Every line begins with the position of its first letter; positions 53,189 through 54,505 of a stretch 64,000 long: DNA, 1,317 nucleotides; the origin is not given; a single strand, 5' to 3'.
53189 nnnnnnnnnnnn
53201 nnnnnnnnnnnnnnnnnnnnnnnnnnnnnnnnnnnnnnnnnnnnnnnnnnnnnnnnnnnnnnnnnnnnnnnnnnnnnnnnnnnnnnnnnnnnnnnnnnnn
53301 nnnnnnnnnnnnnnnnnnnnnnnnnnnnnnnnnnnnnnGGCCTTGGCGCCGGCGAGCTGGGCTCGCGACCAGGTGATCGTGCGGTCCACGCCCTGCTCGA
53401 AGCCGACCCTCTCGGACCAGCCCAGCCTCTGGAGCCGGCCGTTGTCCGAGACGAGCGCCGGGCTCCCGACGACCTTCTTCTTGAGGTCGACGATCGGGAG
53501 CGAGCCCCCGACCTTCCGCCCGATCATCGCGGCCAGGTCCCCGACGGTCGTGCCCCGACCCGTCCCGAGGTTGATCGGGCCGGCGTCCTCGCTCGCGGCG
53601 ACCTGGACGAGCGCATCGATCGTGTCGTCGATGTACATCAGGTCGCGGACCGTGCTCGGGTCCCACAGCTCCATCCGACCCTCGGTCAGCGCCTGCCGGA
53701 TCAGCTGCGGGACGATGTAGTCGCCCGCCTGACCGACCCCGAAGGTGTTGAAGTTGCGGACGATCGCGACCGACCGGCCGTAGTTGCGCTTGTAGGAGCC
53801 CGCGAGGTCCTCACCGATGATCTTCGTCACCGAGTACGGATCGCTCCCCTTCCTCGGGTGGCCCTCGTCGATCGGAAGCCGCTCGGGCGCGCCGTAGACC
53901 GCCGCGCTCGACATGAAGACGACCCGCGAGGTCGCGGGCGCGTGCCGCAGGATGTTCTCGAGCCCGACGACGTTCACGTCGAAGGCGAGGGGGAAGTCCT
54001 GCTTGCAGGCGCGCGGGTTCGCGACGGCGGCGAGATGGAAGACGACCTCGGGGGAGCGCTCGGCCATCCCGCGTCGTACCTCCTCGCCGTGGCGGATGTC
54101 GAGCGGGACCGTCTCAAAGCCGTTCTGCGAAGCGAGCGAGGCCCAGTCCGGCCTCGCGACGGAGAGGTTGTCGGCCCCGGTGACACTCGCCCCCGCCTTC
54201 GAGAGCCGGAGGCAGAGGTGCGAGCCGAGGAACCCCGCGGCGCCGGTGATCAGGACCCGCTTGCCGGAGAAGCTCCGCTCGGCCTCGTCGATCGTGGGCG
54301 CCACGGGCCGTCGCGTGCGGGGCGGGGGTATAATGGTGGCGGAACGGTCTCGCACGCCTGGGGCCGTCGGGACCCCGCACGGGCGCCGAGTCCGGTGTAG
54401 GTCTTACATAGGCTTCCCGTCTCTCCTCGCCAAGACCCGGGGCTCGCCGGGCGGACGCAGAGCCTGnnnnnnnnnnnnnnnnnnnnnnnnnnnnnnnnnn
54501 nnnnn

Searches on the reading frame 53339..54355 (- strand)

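Call 68: search_protein_families(library=pfam, max_evalue=0.001, proteins=[window:53339-54355:-])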
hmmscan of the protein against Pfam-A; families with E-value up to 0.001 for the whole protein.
window:53339-54355:- (339 aa): 7 families
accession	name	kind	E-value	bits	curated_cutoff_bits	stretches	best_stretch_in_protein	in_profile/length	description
PF01370.27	Epimerase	-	5e-44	151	20.9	1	34-262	1-238/240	NAD dependent epimerase/dehydratase family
PF16363.11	GDP_Man_Dehyd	-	1.5e-37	130.3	27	1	35-325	1-331/332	GDP-mannose 4,6 dehydratase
PF04321.23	RmlD_sub_bind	-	4e-13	49.5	27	1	33-228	2-173/287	RmlD substrate binding domain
PF02719.21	Polysacc_synt_2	-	5.1e-11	42.7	20.2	1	34-149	1-127/293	Polysaccharide biosynthesis protein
PF01073.25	3Beta_HSD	-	2.1e-10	40.6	22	1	35-207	1-184/280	3-beta hydroxysteroid dehydrogenase/isomerase family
PF07993.18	NAD_binding_4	-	2.5e-09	37.1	20.1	1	103-201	90-204/258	Male sterility protein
PF00106.31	adh_short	-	0.00036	20.5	26.6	1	32-100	1-71/195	short chain dehydrogenase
